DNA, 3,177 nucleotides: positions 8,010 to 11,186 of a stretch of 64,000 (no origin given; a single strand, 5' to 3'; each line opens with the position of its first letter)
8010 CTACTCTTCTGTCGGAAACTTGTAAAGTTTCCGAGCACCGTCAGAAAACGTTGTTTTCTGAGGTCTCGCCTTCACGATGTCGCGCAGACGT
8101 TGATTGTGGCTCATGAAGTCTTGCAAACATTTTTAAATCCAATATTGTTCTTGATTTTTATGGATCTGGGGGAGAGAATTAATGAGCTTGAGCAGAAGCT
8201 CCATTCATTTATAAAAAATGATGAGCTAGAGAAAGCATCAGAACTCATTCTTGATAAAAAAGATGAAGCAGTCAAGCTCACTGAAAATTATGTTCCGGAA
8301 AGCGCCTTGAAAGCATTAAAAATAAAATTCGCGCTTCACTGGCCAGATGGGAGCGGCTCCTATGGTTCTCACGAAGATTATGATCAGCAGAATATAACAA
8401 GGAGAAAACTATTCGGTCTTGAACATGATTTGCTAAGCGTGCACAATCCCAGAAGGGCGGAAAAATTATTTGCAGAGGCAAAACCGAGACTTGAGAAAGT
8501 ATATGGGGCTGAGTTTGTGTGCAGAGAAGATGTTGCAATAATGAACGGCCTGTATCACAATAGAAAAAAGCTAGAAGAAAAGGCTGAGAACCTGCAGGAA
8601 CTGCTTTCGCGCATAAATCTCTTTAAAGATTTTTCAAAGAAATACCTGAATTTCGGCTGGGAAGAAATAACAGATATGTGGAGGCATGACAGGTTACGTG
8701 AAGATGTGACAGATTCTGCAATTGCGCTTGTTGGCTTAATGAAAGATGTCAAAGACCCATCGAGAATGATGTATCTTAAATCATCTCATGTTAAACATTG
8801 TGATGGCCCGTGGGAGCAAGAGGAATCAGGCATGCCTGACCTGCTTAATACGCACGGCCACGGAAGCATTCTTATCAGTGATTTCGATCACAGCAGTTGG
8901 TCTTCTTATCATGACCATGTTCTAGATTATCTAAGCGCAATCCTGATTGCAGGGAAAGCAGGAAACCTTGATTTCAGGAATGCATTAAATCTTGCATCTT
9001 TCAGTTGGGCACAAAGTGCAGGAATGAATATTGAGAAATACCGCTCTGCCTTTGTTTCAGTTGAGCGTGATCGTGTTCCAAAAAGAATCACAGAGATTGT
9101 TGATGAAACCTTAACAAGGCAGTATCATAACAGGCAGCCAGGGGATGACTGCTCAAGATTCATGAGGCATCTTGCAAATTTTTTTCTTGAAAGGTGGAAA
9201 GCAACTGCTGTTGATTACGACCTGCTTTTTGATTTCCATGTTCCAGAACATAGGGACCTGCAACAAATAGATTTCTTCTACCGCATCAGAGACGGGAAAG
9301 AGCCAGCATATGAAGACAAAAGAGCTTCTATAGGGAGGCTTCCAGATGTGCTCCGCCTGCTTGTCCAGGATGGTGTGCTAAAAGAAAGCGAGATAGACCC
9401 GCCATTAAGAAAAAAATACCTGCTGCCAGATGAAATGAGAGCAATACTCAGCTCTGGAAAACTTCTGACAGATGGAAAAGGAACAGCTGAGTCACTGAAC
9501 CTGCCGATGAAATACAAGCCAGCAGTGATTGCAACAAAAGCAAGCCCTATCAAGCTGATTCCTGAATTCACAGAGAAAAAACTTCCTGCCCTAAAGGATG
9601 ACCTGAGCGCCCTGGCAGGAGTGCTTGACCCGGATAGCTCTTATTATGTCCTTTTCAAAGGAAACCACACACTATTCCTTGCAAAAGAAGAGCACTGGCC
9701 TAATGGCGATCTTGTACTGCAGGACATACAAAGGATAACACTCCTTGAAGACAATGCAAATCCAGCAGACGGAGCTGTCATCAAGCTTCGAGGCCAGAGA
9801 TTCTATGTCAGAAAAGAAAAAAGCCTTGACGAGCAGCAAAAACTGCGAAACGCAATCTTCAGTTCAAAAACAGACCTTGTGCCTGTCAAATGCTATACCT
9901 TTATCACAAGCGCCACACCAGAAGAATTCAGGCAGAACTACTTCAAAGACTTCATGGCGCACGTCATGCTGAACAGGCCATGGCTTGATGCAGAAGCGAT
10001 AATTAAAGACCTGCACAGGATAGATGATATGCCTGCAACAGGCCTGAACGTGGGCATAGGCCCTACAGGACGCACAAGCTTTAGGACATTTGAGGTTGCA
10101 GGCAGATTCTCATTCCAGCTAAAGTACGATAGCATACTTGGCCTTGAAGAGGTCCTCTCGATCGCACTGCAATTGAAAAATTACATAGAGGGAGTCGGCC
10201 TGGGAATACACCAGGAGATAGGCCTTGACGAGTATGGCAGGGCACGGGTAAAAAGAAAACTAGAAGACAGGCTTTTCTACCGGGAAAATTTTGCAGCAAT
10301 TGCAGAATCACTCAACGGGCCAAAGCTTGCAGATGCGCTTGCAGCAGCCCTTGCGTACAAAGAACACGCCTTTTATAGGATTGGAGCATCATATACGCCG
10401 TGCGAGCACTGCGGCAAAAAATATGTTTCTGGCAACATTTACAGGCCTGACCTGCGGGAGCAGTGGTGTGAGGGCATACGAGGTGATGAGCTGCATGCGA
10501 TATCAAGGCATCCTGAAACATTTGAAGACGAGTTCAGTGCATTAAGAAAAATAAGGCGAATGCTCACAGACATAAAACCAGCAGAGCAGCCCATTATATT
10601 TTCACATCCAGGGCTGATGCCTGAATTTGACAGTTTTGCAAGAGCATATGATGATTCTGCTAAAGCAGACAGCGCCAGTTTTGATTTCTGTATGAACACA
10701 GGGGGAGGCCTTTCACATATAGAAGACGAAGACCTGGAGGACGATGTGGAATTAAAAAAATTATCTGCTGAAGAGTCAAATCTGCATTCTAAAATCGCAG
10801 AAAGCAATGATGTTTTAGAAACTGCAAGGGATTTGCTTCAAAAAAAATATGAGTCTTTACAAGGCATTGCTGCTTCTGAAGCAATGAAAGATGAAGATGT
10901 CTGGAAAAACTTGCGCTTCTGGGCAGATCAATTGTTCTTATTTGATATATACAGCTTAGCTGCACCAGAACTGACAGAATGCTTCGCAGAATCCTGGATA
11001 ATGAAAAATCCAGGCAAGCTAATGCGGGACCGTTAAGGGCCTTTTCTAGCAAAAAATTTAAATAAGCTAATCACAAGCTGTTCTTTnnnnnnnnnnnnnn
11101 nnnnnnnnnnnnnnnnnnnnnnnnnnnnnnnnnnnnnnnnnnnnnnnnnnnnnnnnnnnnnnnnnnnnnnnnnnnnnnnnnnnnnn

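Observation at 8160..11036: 959-aa orphan protein with no recognisable catalytic motif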

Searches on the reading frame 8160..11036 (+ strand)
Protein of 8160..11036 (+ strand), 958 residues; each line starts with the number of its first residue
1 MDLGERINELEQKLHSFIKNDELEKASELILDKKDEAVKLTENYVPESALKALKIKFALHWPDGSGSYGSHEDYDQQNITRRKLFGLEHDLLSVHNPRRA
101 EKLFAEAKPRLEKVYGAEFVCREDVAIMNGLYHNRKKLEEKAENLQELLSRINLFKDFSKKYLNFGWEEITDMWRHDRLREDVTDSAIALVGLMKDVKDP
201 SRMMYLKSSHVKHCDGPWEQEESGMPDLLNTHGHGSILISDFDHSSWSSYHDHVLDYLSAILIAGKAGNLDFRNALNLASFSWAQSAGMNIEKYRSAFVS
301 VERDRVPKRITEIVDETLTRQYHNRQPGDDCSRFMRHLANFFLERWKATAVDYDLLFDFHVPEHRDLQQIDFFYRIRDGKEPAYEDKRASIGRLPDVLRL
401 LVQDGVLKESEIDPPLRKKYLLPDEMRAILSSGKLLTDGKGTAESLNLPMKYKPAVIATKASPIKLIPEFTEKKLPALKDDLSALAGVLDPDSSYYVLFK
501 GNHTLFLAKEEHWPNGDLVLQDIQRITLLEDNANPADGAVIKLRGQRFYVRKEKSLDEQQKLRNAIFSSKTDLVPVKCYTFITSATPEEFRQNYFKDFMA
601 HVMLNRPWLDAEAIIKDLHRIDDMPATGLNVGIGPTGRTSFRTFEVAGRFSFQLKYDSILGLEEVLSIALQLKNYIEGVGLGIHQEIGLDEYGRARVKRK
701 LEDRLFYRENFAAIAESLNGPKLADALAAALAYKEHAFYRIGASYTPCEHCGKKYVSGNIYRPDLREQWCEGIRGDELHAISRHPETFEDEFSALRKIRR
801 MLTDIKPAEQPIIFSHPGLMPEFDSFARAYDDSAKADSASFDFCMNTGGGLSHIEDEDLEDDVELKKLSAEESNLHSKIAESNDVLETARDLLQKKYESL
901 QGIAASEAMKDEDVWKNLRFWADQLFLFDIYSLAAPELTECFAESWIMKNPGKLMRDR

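Call 5: search_protein_families(library=pfam, proteins=[window:8160-11036:+], max_evalue=1)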
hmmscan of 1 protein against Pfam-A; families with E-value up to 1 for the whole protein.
window:8160-11036:+ (958 aa): 0 families

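Call 6: search_protein_families(library=phrogs, proteins=[window:8160-11036:+], max_evalue=1)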
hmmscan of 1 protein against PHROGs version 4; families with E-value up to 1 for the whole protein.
window:8160-11036:+ (958 aa): 1 family
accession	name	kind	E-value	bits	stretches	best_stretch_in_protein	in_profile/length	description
phrog_4498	-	tail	0.47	10.3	0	257-324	187-247/381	tail length tape measure protein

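Call 7: search_solved_structures(query=window:8160-11036:+, max_evalue=1)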
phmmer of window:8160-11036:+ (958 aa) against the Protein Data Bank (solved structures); distinct sequences matched with E-value up to 1: 0.

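Call 12: find_homologous_proteins(query=window:8160-11036:+, max_evalue=0.001)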
Query window:8160-11036:+ (958 aa): 4 proteins with E <= 0.001 among 8000 candidates.
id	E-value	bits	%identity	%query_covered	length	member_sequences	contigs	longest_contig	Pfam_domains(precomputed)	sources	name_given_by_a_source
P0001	0.0e+0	2202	100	100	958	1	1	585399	-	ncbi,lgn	-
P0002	0.0e+0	1847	84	100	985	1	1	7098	-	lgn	-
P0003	4.1e-234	798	41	99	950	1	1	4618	-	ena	-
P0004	9.3e-131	456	36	73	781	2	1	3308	-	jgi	jgi:hypothetical protein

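Call 16: find_encoding_contigs(protein=P0003, flank=10000)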
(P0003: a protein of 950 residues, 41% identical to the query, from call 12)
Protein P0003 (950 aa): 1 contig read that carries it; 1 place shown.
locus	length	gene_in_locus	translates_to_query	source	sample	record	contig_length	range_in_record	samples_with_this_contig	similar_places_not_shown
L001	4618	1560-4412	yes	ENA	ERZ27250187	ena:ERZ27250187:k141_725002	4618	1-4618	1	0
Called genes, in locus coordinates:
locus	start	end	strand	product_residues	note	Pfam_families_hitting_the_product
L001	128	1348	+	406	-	PF01637:ATPase_2 (faint), PF13173:AAA_14, PF13635:DUF4143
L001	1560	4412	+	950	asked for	-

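Call 17: find_encoding_contigs(protein=P0002, flank=10000)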
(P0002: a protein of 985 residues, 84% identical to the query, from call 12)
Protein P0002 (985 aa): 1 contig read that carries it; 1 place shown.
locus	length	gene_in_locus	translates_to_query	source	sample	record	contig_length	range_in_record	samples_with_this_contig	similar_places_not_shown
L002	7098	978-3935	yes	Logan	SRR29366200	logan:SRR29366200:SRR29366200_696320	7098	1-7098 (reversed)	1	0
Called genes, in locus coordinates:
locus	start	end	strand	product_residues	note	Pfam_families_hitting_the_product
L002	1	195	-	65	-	?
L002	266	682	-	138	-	-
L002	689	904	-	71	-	-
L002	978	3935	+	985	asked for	-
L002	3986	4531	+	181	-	PF00004:AAA (weak), PF00406:ADK, PF02224:Cytidylate_kin (weak), PF13189:Cytidylate_kin2, PF13207:AAA_17, PF13238:AAA_18, PF13671:AAA_33 (weak), PF02224:Cytidylate_kin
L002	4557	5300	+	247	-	PF00254:FKBP_C (weak), PF22199:FKBP26_IF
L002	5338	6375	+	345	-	-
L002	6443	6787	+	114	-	-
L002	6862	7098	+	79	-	?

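Call 18: find_encoding_contigs(protein=P0004, flank=10000)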
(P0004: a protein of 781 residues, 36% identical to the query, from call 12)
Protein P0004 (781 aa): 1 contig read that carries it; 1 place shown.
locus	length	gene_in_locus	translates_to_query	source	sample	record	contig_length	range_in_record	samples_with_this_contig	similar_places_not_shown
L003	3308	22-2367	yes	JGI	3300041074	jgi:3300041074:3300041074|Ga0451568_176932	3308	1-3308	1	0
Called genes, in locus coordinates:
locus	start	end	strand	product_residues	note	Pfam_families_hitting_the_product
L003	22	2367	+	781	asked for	-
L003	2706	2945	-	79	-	-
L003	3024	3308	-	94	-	?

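Call 19: find_encoding_contigs(protein=P0001, flank=10000)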
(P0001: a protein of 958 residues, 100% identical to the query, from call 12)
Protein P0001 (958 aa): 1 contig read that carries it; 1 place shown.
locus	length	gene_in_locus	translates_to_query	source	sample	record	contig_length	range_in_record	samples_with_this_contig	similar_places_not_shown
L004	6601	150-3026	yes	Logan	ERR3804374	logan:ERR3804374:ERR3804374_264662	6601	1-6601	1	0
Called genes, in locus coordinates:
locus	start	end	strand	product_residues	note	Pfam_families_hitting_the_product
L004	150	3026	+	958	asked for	-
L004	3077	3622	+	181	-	PF00004:AAA (weak), PF00406:ADK, PF02224:Cytidylate_kin (weak), PF13189:Cytidylate_kin2, PF13207:AAA_17, PF13238:AAA_18, PF13671:AAA_33 (weak), PF02224:Cytidylate_kin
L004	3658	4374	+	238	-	PF00254:FKBP_C (faint), PF22199:FKBP26_IF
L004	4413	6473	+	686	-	PF09471:Peptidase_M64 (faint)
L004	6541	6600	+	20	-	?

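Call 20: find_related_loci(query=A1, collection=genome_contigs, flank=10000)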
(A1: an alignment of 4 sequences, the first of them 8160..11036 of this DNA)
Query A1 (958 aa) in genome_contigs; peptide patterns used: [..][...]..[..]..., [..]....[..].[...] (x = any residue, [..] = any of these).
90 stretches matched a pattern; 1 encode a relative of the query (tblastn E <= 1e-3); 1 distinct loci.
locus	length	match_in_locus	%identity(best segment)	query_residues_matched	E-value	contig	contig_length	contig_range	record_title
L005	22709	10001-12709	35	1-943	2e-176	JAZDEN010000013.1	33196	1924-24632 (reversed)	MAG: archaeon isolate MEGAHIT-group-0.152 k141_11793775, whole genome shotgun sequence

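Call 23: search_protein_families(library=pfam, proteins=[L005:3376-5301:+, L005:5785-6492:+, L005:6524-7756:+, L005:8657-9325:+, L005:9357-9902:-, L005:10001-12757:+, L005:12777-13400:+, L005:13393-14481:-, L005:14500-16359:+, L005:16820-17404:+], max_evalue=0.001)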
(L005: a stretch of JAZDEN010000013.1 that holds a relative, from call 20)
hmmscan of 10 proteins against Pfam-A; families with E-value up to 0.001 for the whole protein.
L005:3376-5301:+ (641 aa): 5 families
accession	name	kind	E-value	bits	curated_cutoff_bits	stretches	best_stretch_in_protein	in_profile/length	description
PF13328.12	HD_4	-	3.9e-48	163.6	27.2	1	29-178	1-155/156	HD domain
PF04607.23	RelA_SpoT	-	5e-44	149.6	27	1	238-345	1-109/113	Region found in RelA / SpoT proteins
PF02824.27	TGS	-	2.9e-24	85.3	22.2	1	390-449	1-60/60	TGS domain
PF01966.28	HD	-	2.4e-11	44.4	22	1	48-147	1-116/116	HD domain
PF13291.12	ACT_4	-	2.7e-09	38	27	1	566-636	7-78/80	ACT domain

L005:5785-6492:+ (235 aa): 1 family
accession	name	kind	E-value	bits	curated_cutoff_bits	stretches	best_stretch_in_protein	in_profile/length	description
PF00526.23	Dicty_CTDC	-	1.6e-05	25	27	1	160-182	2-23/24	Dictyostelium (slime mold) repeat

L005:6524-7756:+ (410 aa): 3 families
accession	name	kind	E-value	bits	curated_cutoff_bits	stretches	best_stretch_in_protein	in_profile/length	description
PF00733.27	Asn_synthase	-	4.6e-34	119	21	2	155-293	5-141/354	Asparagine synthase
PF13537.11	GATase_7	-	1.6e-10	41.5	25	1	15-94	25-114/123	Glutamine amidotransferase domain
PF13522.11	GATase_6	-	1.1e-05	25.9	27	1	21-95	46-128/130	Glutamine amidotransferase domain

L005:8657-9325:+ (222 aa): 1 family
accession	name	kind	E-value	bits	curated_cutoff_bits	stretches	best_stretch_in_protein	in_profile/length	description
PF03483.22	B3_4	-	2.7e-07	30.8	29.3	1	106-182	50-126/174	B3/4 domain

L005:9357-9902:- (181 aa): 1 family
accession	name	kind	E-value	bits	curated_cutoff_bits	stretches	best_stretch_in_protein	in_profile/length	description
PF14321.11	DUF4382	-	7.8e-26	91.4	25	1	31-174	2-136/136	Domain of unknown function (DUF4382)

L005:10001-12757:+ (918 aa): 0 families

L005:12777-13400:+ (207 aa): 6 families
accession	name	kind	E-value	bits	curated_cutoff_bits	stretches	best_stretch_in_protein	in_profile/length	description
PF13671.12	AAA_33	-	1.1e-05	26.2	27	1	10-56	2-50/143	AAA domain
PF13207.12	AAA_17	-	4.2e-05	24.3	27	0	14-107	2-91/136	AAA domain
PF13189.12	Cytidylate_kin2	-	0.00013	22.7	28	1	10-162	2-145/176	Cytidylate kinase-like family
PF13521.12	AAA_28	-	0.00018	22.2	27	0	8-77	1-73/164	AAA domain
PF20720.3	nSTAND3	-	0.00026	21.2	27.2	0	7-71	17-82/155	Novel STAND NTPase 3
PF06414.18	Zeta_toxin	-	0.00037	20.4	22.3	1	9-46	18-59/199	Zeta toxin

L005:13393-14481:- (362 aa): 0 families

L005:14500-16359:+ (619 aa): 0 families

L005:16820-17404:+ (194 aa): 4 families
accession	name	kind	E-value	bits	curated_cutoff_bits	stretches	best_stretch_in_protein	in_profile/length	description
PF24336.1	DUF7504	-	1.5e-11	45.5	27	1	70-183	58-177/179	Family of unknown function (DUF7504)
PF23365.1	DUF7090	-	5.7e-08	33.1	27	1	60-186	57-183/192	Family of unknown function (DUF7090)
PF06745.19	ATPase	-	2e-05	24.5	26.6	1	39-178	39-179/231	KaiC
PF05763.18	DUF835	-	2.2e-05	24.7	33.1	1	98-153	57-110/136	Protein of unknown function (DUF835)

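Call 25: search_protein_families(library=ncbifam, proteins=[window:8160-11036:+, L005:12777-13400:+, L005:13393-14481:-, L005:14500-16359:+], max_evalue=0.01)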
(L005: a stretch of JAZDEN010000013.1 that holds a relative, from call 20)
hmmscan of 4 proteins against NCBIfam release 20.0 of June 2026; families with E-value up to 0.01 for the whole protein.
window:8160-11036:+ (958 aa): 0 families

L005:12777-13400:+ (207 aa): 16 families
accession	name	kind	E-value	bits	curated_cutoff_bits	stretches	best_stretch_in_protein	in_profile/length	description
NF003259.0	PRK04220.1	equivalog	6.5e-22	78.3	343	1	9-190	94-272/306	2-phosphoglycerate kinase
NF008994.0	PRK12337.1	equivalog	5.2e-14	51.6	603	1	9-196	264-456/492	2-phosphoglycerate kinase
NF008995.0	PRK12338.1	equivalog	6e-09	35.7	434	1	8-206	5-202/319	hypothetical protein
NF008996.1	PRK12339.1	equivalog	7.1e-09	35.7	250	1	8-192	1-178/193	mevalonate-3-phosphate 5-kinase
TIGR02173.1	cyt_kin_arch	equivalog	3.5e-05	23.9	102.1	1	9-44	2-37/169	(d)CMP kinase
NF002700.0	PRK02496.1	equivalog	8.2e-05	22.3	262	1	6-44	1-39/184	adenylate kinase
TIGR01351.1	adk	subfamily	0.00052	19.7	168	1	10-47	2-40/212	adenylate kinase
NF001380.0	PRK00279.1-2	equivalog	0.00073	19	251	1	8-47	2-41/216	adenylate kinase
NF010553.0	PRK13947.1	equivalog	0.0018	18.5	204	1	6-46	1-40/173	shikimate kinase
NF001385.0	PRK00279.2-3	equivalog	0.0022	17.6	315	1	9-52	6-46/213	adenylate kinase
NF005994.0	PRK08118.1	equivalog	0.0025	17.9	215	1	6-40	1-34/172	DNA topology modulation protein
NF010004.0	PRK13477.1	equivalog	0.0037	15.8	524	1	7-129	285-401/514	bifunctional pantoate--beta-alanine ligase/(d)CMP kinase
NF001381.0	PRK00279.1-3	equivalog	0.0039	17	187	0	8-46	2-40/188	adenylate kinase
NF001386.0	PRK00279.2-4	equivalog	0.0052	16.4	256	0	9-53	5-45/220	adenylate kinase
NF047734.1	antiphage_MADS4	equivalog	0.0068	16.5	160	0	104-165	99-159/206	methylation-associated defense system protein MAD4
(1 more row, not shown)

L005:13393-14481:- (362 aa): 0 families

L005:14500-16359:+ (619 aa): 0 families

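Call 27: search_protein_representatives(alignment_id=A1)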
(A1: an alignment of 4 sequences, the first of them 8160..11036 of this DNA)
Query: 4 sequences, 938 profile positions. Proteins with E-value up to 0.001 (for the whole library): 65; up to 1e-10: 51; up to 1e-30: 41. The best 65 are listed.
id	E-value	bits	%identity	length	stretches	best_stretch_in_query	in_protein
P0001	0.0e+00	1752.8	-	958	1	2-938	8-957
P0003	0.0e+00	1703.8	-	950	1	3-938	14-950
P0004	0.0e+00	1290.6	-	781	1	175-938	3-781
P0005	0.0e+00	1019.9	-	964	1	2-922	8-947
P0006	1.6e-295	999.1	-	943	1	2-935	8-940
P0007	1.2e-289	979.6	-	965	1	3-922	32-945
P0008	4.9e-260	881.7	-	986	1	2-923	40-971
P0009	1.6e-250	850.2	-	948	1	3-934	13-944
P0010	4.6e-227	772.6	-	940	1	4-925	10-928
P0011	1.2e-220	751.4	-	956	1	3-920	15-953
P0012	2.1e-217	740.6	-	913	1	3-936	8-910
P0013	2.4e-217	740.4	-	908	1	4-923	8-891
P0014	4.5e-207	706.4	-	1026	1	3-918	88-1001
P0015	7.6e-207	705.6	-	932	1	3-921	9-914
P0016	3.6e-205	700.1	-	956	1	5-934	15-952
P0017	1.1e-198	678.6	-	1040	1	3-924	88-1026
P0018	9.5e-197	672.2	-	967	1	3-932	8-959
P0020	6.2e-183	626.5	-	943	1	4-921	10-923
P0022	4.2e-179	613.8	-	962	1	3-928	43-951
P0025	3.0e-160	551.4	-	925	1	4-920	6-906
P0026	7.0e-151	520.4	-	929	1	3-934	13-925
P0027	5.1e-138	477.8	-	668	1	465-849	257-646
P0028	1.4e-131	456.5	-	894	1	9-926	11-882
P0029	1.2e-124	433.6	-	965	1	4-909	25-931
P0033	1.2e-56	208.6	-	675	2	522-884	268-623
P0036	1.1e-39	152.4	-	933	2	479-920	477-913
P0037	3.5e-35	137.5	-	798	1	245-816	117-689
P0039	1.7e-34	135.3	-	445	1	7-364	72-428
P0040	3.0e-33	131.1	-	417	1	462-798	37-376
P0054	4.7e-09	51.1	-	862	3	650-886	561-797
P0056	1.6e-08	49.3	-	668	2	311-412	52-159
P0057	1.6e-08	49.3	-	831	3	654-880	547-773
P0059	1.4e-07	46.2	-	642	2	325-461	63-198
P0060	1.1e-06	43.2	-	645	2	543-881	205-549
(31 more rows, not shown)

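Call 28: predict_structure(alignment_id=A1)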
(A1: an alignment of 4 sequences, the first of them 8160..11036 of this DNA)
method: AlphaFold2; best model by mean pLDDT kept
length: 958 residues; sequences in the alignment: 4
mean_pLDDT: 49.6   pTM: 0.32
mean pLDDT of the five models: 49.6, 46.7, 44.7, 43.8, 43.3
residues with pLDDT >= 90: 8; 70-90: 185; 50-70: 205; < 50: 560
segments of 3 or more residues with pLDDT < 50: 61-73, 162-167, 205-253, 292-305, 350-362, 383-391, 421-571, 603-605, 607-629, 658-661, 685-750, 752-958
pLDDT, mean of each block of 10 residues (from residue 1): 76 82 86 88 75 66 32 52 68 67 77 71 74 82 78 60 48 61 79 82 47 34 26 23 31 53 67 73 60 40 50 81 84 85 67 34 58 79 46 70 85 63 46 38 29 23 21 25 38 38 38 29 42 41 39 33 38 55 67 62 46 46 48 54 62 58 58 63 45 38 36 31 29 25 36 39 37 35 29 35 32 26 27 26 24 32 41 38 39 41 39 42 38 35 36 30
secondary structure, 60 per line:
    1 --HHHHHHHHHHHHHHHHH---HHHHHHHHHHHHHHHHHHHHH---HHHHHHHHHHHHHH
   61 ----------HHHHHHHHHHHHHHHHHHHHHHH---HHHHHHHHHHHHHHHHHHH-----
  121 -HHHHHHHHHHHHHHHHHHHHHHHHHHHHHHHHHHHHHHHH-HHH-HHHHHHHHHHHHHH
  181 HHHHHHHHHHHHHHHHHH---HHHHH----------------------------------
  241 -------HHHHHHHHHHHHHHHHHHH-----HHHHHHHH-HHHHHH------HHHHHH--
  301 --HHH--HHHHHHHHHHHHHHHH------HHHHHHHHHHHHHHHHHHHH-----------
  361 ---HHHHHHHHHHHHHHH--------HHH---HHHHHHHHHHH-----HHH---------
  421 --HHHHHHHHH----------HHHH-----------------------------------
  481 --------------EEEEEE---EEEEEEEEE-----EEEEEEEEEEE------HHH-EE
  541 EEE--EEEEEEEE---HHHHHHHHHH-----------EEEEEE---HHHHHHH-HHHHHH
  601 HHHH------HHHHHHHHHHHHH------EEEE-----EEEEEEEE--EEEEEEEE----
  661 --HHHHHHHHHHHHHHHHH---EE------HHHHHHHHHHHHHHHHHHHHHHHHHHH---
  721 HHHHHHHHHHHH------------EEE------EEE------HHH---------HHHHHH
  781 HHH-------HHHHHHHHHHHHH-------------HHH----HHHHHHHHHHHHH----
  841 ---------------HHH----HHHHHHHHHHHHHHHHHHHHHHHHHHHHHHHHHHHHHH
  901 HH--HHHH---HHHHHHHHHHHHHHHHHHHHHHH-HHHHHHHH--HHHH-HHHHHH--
elements in order (helices of 4 or more, strands of 3 or more residues): H3-19 H23-43 H47-60 H71-93 H97-115 H122-161 H167-198 H202-206 H248-266 H272-279 H281-286 H293-298 H308-323 H330-349 H364-378 H393-403 H423-431 H442-445 E495-500 E504-512 E518-528 E539-543 E546-553 H557-566 E578-583 H587-593 H595-604 H611-623 E630-633 E639-646 E649-656 H663-679 H691-717 H721-732 E745-747 E754-756 H775-783 H791-803 H824-836 H863-902 H905-908 H912-934 H936-943 H946-949 H951-956

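Call 31: find_homologous_proteins(query=A2, max_evalue=0.001)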
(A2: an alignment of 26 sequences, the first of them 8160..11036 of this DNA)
Query A2 (26 sequences) (958 aa, profile of the alignment): 4 proteins with E <= 0.001 among 8000 candidates.
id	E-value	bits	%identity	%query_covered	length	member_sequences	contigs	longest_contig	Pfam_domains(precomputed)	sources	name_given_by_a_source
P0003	0.0e+0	1270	41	99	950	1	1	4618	-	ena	-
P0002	0.0e+0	1242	84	100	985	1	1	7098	-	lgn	-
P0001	0.0e+0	1239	100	100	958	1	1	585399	-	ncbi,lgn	-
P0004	2.2e-286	971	36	73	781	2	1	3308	-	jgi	jgi:hypothetical protein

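Call 33: search_protein_families(library=pfam, alignment_id=A2, max_evalue=0.01)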
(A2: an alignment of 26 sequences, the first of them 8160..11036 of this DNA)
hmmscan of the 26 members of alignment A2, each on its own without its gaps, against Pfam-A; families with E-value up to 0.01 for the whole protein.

A. member 1, window:8160-11036:+ (958 aa): 0 families

B. families by the number of members that match (of 26 scanned): 1 family
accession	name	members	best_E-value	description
PF11917.13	DUF3435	1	0.0069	Protein of unknown function (DUF3435)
